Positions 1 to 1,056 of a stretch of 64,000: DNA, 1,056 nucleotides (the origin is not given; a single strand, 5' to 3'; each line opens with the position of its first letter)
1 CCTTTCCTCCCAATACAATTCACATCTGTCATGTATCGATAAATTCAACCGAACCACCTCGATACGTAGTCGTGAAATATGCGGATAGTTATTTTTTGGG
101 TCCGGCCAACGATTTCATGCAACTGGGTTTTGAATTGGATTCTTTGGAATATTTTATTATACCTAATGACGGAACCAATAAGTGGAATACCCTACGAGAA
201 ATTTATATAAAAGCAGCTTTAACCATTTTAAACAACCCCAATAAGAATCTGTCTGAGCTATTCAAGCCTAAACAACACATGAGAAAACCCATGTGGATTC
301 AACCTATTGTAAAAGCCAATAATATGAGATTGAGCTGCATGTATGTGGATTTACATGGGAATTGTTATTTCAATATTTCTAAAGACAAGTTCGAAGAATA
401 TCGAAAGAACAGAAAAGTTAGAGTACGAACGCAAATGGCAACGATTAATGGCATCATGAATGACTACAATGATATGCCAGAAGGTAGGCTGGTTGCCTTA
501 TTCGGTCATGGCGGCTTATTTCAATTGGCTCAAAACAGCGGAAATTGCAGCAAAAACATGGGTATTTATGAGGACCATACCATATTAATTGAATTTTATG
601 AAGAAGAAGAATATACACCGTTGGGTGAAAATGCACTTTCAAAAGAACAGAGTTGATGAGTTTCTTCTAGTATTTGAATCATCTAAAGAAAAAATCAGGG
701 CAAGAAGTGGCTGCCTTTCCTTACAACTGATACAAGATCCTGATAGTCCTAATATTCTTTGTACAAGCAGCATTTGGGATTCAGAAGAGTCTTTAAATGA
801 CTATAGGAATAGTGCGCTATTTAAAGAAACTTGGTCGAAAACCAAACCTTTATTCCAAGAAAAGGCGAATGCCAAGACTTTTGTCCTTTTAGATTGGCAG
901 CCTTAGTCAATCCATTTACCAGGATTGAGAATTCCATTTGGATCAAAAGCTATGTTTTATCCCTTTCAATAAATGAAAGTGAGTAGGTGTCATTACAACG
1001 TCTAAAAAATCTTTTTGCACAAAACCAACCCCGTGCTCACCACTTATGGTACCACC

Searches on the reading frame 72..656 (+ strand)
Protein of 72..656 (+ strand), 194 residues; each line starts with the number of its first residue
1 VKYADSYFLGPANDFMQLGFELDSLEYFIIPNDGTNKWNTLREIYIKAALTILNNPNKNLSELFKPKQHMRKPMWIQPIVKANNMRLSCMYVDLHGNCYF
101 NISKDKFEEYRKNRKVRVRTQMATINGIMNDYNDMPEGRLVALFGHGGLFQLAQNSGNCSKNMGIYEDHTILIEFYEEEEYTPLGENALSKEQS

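Call 45: search_protein_families(library=pfam, proteins=[window:72-656:+], max_evalue=0.001)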
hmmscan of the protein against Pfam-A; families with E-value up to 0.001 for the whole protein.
window:72-656:+ (194 aa): 1 family
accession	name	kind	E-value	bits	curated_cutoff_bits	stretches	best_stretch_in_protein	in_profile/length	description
PF20257.3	SAM_HAT_C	-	1.3e-14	54.7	25.5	1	90-168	4-80/84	SAM hydroxide adenosyltransferase C-terminal domain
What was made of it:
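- Tried and rejected: The pairs at 25.7/26.1 kb and 72/589 are separate genes, not frameshifts (call 45).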

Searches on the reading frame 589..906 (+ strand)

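Call 45: search_protein_families(library=pfam, proteins=[window:589-906:+], max_evalue=0.001)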
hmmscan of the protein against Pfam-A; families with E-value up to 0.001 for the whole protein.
window:589-906:+ (105 aa): 1 family
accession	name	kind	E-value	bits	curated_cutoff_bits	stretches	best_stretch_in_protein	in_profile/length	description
PF03992.22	ABM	-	2.6e-11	44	23.1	1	13-81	6-75/78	Antibiotic biosynthesis monooxygenase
